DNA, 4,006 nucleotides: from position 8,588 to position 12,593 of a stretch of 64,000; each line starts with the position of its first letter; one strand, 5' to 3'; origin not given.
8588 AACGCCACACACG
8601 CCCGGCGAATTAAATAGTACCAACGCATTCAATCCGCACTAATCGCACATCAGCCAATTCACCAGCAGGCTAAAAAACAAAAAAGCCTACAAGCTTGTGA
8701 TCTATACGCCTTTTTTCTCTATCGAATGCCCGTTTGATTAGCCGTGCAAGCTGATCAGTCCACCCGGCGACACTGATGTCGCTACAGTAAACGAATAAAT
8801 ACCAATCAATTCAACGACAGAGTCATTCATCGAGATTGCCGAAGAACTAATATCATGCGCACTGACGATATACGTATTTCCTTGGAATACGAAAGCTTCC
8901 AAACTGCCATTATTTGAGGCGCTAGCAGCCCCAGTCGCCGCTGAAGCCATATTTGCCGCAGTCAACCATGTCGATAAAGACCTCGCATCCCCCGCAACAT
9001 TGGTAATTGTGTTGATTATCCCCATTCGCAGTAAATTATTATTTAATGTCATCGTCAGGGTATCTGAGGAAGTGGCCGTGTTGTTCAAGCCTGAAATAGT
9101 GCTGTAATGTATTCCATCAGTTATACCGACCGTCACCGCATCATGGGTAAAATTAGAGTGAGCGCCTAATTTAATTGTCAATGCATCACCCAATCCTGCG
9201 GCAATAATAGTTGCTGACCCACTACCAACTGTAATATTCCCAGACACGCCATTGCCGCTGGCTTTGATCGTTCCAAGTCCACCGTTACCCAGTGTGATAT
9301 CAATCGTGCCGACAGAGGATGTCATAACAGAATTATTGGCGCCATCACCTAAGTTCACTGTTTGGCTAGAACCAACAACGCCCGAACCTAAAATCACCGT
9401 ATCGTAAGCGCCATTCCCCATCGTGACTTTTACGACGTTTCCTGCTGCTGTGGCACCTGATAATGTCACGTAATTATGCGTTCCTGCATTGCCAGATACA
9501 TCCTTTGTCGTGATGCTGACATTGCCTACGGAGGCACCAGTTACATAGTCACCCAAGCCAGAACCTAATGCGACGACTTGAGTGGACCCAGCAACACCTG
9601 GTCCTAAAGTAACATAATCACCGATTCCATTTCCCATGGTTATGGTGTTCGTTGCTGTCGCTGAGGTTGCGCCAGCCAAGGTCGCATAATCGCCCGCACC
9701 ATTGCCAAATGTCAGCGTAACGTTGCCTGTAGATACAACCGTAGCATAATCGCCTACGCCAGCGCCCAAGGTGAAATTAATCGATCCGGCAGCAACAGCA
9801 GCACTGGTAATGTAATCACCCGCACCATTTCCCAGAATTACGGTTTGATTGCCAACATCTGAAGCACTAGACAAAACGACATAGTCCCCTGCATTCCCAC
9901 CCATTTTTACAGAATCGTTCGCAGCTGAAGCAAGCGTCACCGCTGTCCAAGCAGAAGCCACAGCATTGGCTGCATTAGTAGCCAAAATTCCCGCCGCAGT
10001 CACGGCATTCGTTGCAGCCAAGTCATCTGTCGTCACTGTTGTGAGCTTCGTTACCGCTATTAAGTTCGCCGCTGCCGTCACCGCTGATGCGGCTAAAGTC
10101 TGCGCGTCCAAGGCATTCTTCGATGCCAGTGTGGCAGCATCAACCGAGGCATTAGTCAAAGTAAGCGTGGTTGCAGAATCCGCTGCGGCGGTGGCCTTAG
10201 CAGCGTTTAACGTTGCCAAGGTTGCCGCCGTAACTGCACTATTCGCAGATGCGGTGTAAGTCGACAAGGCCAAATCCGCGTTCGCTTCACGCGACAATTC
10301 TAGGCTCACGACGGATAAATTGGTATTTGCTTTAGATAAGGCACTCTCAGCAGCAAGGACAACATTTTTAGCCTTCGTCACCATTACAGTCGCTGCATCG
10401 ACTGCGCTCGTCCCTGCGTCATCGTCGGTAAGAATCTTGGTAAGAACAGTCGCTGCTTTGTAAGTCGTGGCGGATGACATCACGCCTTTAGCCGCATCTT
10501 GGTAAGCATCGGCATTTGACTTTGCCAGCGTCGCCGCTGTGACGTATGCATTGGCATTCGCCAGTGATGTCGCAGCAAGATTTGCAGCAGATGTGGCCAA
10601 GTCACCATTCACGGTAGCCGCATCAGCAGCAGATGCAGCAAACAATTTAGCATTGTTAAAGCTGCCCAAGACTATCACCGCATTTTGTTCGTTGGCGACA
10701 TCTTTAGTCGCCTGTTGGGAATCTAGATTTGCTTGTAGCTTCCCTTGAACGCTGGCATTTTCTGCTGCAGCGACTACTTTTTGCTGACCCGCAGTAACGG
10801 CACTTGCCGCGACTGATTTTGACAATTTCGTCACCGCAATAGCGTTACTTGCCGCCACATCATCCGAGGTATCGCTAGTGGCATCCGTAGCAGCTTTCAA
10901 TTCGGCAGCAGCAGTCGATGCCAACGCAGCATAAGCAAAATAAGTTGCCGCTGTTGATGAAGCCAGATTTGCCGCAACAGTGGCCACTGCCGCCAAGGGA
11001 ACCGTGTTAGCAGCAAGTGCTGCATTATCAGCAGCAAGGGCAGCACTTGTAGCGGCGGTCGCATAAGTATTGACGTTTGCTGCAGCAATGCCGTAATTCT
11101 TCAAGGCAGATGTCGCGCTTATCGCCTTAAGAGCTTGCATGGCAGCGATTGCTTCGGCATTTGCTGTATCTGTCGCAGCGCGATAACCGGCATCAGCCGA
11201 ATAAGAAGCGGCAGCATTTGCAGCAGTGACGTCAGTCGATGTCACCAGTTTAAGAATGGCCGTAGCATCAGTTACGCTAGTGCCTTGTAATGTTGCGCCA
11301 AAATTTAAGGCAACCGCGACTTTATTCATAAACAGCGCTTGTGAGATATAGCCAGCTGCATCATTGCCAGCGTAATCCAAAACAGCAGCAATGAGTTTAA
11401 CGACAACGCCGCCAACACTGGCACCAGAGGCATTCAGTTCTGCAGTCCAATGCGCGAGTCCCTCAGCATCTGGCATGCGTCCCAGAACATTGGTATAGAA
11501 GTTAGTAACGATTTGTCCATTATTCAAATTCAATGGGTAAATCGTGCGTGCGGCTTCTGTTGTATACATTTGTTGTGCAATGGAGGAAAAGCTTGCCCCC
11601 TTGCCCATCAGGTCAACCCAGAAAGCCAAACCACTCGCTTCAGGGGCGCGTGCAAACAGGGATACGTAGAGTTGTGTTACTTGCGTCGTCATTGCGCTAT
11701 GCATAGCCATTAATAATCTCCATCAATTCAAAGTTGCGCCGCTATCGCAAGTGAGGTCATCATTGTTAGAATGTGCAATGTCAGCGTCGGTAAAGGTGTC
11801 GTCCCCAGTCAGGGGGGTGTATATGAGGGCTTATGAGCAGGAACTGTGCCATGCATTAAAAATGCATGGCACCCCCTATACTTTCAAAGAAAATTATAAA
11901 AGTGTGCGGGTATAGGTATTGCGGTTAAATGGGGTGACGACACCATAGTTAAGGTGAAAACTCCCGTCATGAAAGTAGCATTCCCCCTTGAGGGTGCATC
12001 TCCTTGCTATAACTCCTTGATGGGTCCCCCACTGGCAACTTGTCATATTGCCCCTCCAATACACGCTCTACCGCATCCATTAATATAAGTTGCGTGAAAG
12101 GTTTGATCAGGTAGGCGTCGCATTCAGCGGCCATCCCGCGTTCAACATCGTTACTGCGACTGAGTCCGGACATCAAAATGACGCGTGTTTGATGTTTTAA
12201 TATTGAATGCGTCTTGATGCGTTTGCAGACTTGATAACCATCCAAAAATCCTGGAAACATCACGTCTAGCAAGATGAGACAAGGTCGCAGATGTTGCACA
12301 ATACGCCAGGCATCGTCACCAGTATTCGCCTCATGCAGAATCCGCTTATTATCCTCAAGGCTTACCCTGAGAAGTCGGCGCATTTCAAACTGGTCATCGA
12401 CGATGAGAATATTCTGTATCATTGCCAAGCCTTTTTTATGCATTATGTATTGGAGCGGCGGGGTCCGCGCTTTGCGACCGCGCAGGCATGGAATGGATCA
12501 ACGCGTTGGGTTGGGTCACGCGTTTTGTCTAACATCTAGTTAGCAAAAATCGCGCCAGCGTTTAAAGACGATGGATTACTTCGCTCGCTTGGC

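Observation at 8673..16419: A 7.7-kb five-gene segment next to tRNA-Pro is bracketed by 28-bp direct repeats derived from the tRNA terminator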

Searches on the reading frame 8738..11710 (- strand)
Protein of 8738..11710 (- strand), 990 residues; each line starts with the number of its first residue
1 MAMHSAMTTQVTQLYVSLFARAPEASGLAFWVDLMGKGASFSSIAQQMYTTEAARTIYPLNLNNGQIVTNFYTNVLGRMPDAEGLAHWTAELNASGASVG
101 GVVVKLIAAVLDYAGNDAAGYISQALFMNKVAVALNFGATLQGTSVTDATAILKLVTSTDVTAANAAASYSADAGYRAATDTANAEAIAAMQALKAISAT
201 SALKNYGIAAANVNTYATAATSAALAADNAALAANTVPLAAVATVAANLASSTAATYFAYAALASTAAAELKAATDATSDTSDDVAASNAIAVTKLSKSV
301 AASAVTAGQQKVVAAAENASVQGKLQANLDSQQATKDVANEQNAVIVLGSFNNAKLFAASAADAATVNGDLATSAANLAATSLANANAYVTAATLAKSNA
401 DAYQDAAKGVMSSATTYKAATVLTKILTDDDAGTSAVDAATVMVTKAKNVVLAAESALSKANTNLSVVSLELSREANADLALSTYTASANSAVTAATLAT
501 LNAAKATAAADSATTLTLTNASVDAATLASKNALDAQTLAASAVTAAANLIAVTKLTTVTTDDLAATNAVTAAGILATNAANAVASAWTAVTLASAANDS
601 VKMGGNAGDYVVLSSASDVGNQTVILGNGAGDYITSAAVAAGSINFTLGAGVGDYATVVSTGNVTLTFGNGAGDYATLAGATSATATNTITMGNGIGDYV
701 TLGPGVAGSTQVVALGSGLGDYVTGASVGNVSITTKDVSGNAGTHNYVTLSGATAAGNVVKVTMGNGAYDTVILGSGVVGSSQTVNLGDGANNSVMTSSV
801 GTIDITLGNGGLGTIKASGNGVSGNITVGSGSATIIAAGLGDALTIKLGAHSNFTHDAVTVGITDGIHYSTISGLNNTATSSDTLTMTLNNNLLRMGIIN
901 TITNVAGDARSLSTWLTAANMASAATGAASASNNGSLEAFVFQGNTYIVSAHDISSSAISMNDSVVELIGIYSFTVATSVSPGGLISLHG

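Call 7: search_protein_families(library=pfam, proteins=[window:8738-11710:-])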
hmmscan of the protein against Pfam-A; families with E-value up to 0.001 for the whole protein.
window:8738-11710:- (990 aa): 1 family
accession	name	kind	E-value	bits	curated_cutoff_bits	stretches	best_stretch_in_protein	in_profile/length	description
PF13946.11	DUF4214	-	3.7e-14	53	23.2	1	45-95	1-51/72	Domain of unknown function (DUF4214)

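Call 25: find_homologous_proteins(query=window:8738-11710:-, max_evalue=0.00001)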
Query window:8738-11710:- (990 aa): 17 proteins with E <= 0.00001 among 8000 candidates.
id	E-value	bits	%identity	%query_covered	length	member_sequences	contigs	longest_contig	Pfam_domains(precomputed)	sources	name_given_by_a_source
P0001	2.2e-62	230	65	18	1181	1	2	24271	PF00353.26,PF13946.12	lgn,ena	-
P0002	4.6e-39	153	52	17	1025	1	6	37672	PF00353.26,PF13946.12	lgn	-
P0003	1.6e-37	148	53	16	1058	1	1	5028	PF13946.12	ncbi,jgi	jgi:S-layer protein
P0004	1.8e-37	148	54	16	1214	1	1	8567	PF00353.26,PF13946.12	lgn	-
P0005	2.7e-37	147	51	17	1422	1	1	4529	PF00353.26,PF13946.12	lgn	-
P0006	3.4e-37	147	54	16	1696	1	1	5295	PF13946.12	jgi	jgi:hypothetical protein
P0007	4.9e-37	146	56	18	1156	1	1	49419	PF13946.12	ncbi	-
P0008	1.1e-36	145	52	17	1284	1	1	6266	PF13946.12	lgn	-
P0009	4.6e-36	143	30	4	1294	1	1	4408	PF13946.12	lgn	-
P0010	1.2e-35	142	52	17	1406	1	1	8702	PF00353.26,PF13946.12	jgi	jgi:hypothetical protein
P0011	2.9e-35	140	50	17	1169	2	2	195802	PF13946.12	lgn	-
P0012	7.2e-35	139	55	14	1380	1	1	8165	PF00353.26,PF13946.12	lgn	-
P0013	7.5e-33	132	48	16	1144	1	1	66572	PF00353.26,PF13946.12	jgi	jgi:hypothetical protein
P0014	1.8e-26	111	49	16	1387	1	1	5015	PF00353.26,PF13946.12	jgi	jgi:hypothetical protein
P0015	2.4e-26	111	53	15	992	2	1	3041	PF13946.12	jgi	-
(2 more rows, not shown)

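Call 26: find_encoding_contigs(protein=P0001, flank=10000, max_places=3)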
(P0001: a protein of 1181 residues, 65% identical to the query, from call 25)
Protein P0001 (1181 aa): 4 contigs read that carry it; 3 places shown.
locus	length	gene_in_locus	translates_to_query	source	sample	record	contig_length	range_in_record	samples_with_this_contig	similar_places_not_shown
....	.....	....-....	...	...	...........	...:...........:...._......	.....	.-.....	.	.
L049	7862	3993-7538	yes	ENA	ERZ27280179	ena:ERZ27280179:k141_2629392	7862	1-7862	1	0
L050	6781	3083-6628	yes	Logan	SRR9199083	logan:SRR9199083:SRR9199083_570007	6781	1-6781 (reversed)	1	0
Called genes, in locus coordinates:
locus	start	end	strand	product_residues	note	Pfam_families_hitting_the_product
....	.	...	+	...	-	?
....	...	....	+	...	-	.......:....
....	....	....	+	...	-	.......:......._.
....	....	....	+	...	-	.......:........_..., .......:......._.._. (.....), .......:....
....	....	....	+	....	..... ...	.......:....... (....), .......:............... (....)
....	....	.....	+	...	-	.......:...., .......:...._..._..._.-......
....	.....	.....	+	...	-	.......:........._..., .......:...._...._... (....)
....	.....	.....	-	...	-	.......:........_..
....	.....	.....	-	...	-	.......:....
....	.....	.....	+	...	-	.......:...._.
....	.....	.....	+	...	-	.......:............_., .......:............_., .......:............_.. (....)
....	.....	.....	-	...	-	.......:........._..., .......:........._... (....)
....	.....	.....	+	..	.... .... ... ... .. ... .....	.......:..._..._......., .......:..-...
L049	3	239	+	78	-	?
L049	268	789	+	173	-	PF04386:SspB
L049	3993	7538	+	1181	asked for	PF13946:DUF4214 (weak), PF00353:HemolysinCabind (weak)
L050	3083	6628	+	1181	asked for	PF13946:DUF4214 (weak), PF00353:HemolysinCabind (weak)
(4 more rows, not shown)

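Call 27: find_encoding_contigs(protein=P0007, flank=10000, max_places=3)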
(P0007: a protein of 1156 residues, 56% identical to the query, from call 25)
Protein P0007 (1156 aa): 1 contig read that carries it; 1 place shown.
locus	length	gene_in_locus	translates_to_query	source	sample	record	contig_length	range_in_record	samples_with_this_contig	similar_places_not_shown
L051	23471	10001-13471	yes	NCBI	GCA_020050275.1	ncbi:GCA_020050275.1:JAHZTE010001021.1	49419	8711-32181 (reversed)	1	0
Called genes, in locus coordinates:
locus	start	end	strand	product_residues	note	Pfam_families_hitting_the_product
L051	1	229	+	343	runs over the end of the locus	PF01370:Epimerase, PF04321:RmlD_sub_bind, PF16363:GDP_Man_Dehyd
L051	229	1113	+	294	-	PF01370:Epimerase, PF04321:RmlD_sub_bind, PF13460:NAD_binding_10 (faint), PF01073:3Beta_HSD (weak), PF02719:Polysacc_synt_2 (weak), PF07993:NAD_binding_4, PF16363:GDP_Man_Dehyd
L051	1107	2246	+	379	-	PF13439:Glyco_transf_4, PF13579:Glyco_trans_4_4 (weak), PF20706:GT4-conflict, PF00534:Glycos_transf_1, PF13692:Glyco_trans_1_4, PF13524:Glyco_trans_1_2 (faint)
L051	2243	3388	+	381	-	PF13439:Glyco_transf_4 (weak), PF00534:Glycos_transf_1, PF13692:Glyco_trans_1_4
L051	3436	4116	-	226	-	PF00027:cNMP_binding, PF13545:HTH_Crp_2, PF25213:HVO_A0261_N (weak)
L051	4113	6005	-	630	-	PF05226:CHASE2, PF00211:Guanylate_cyc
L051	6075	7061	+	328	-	PF01757:Acyl_transf_3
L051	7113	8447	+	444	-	PF04773:FecR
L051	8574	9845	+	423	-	PF13432:TPR_16 (faint), PF14559:TPR_19 (weak)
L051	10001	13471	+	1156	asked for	PF13946:DUF4214 (weak)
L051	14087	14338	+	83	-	-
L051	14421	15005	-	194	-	-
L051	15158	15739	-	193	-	-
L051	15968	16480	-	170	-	-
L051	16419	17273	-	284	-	PF13226:DUF4034 (faint)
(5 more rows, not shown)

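Call 48: search_protein_families(library=ncbifam, proteins=[window:8738-11710:-], max_evalue=0.01)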
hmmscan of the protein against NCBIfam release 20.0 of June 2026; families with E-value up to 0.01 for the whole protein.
window:8738-11710:- (990 aa): 0 families

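Call 69: search_solved_structures(query=window:8738-11710:-, max_evalue=1)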
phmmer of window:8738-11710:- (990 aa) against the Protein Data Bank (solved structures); distinct sequences matched with E-value up to 1: 1.
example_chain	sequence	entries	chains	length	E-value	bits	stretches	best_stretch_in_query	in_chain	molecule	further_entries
8fbj_A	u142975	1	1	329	0.94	11.2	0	291-456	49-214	KWOCA_60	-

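Call 79: search_protein_families(library=padloc, proteins=[window:8738-11710:-], max_evalue=0.00001)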
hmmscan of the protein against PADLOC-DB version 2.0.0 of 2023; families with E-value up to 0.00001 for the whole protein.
window:8738-11710:- (990 aa): 0 families

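Call 80: search_protein_families(library=phrogs, proteins=[window:8738-11710:-], max_evalue=0.00001)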
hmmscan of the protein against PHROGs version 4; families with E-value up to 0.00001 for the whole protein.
window:8738-11710:- (990 aa): 0 families

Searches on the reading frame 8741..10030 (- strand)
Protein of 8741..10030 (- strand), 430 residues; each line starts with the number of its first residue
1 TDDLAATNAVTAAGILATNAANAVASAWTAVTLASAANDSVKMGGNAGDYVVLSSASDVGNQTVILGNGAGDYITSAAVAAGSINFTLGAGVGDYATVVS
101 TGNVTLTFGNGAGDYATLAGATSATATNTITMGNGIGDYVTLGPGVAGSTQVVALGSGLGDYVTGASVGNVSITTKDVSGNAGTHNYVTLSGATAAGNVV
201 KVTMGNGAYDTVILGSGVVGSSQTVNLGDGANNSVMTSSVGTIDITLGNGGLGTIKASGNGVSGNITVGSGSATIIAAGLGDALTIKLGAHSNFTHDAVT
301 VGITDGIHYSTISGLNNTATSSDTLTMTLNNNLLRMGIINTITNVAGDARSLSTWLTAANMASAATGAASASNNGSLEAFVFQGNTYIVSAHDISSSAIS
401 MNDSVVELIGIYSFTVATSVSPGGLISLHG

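Call 88: search_protein_representatives(protein=window:8741-10030:-)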
Query: 430 residues. Proteins with E-value up to 0.001 (for the whole library): 25; up to 1e-10: 3; up to 1e-30: 1. The best 25 are listed.
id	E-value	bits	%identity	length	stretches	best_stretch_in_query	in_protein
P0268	7.3e-62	226.2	91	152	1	299-430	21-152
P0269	1.5e-16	77.0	29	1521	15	320-384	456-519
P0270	1.7e-12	63.7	37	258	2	194-292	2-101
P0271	5.2e-09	52.2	37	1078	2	226-424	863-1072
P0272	4.4e-08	49.2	39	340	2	34-259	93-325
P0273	5.4e-07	45.6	38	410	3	31-172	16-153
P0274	6.5e-07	45.3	37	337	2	217-416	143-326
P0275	8.0e-07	45.0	43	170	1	63-184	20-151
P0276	8.3e-07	45.0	39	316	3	61-143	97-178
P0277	1.8e-06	43.9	38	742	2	89-291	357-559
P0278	1.8e-06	43.9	33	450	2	57-235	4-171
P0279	2.5e-06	43.4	32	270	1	25-255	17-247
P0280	3.3e-06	43.0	37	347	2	94-216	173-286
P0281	5.5e-06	42.3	36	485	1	148-415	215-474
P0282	5.7e-06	42.2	33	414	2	40-164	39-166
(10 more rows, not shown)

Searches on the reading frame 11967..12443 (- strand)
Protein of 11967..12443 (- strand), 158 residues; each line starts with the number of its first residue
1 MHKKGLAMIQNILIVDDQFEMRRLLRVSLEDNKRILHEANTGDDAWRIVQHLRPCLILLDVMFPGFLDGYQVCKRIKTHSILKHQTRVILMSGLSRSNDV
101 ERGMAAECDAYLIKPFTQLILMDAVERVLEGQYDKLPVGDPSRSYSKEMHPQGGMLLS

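Call 7: search_protein_families(library=pfam, proteins=[window:11967-12443:-])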
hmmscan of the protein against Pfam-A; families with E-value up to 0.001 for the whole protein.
window:11967-12443:- (158 aa): 1 family
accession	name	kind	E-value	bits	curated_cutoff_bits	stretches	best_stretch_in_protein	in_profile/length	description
PF00072.30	Response_reg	-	5.1e-22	78.6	30.2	1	12-125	1-110/111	Response regulator receiver domain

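Call 48: search_protein_families(library=ncbifam, proteins=[window:11967-12443:-], max_evalue=0.01)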
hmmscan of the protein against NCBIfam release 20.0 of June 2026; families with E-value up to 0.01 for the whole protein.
window:11967-12443:- (158 aa): 82 families (the best 25 are shown)
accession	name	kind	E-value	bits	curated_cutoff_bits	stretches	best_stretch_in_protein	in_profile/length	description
NF007135.0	PRK09581.1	equivalog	3.5e-19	69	474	1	8-125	1-116/457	PleD family two-component system response regulator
TIGR02154.1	PhoB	equivalog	7.8e-18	64.6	296.2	1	9-130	2-121/226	phosphate regulon transcriptional regulator PhoB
NF045944.1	ResRegRpaBCyano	equivalog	1.1e-17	64.2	330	1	13-130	1-113/229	response regulator transcription factor RpaB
NF040689.1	MtrAB_MtrA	equivalog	2e-17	63.3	300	1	12-126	1-110/219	MtrAB system response regulator MtrA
NF041367.1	CheY_Halo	equivalog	4.4e-16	59.3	200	1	12-128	1-113/114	chemotaxis protein CheY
NF041733.1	resp_reg_CseB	equivalog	2.6e-15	56.4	350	1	11-129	2-115/228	two-component system response regulator CseB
NF007005.1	PRK09468.1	equivalog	9.6e-15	54.6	331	1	10-143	4-132/237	osmolarity response regulator transcription factor OmpR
NF033120.0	vanR_FM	exception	9.8e-14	51.5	460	1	11-127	5-116/231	vancomycin resistance response regulator transcription factor, VanR-F/VanR-M family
NF045991.1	RespRegCtrARhodob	equivalog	1.6e-13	50.9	350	1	12-127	3-114/224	response regulator transcription factor CtrA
TIGR02875.1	spore_0_A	equivalog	1.8e-13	50.4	200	1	11-139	4-132/262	sporulation transcription factor Spo0A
NF033117.2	vanR_ACDEGLN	exception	2.4e-13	50.2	350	1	12-129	1-113/226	VanR-ABDEGLN family response regulator transcription factor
NF053854.1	RespRegPhoBBctds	equivalog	6.9e-13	48.5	270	1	12-131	1-117/225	two-component system response regulator PhoB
NF007935.0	PRK10651.1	equivalog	1.4e-12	47.3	250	1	10-132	7-127/216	two-component system response regulator NarL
TIGR01387.1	cztR_silR_copR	subfamily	1.6e-12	47.6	279.2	1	12-129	1-114/218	heavy metal response regulator transcription factor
NF040534.1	resp_reg_YycF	equivalog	6.2e-12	45.3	340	1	11-129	2-115/231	response regulator YycF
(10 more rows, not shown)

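Call 79: search_protein_families(library=padloc, proteins=[window:11967-12443:-], max_evalue=0.00001)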
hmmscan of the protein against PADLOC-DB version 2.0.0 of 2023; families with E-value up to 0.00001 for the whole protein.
window:11967-12443:- (158 aa): 0 families

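Call 80: search_protein_families(library=phrogs, proteins=[window:11967-12443:-], max_evalue=0.00001)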
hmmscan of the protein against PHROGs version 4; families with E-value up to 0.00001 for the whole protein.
window:11967-12443:- (158 aa): 4 families
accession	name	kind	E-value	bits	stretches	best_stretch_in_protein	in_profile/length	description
phrog_731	-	unknown function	2.4e-22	80.4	1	11-132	3-120/227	-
phrog_5982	-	unknown function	2.8e-18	66.2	1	9-132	868-988/1030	-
phrog_20458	-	unknown function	1.8e-10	40.7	1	11-131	699-819/829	-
phrog_37855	-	unknown function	4.1e-09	36.9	1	11-127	7-126/278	-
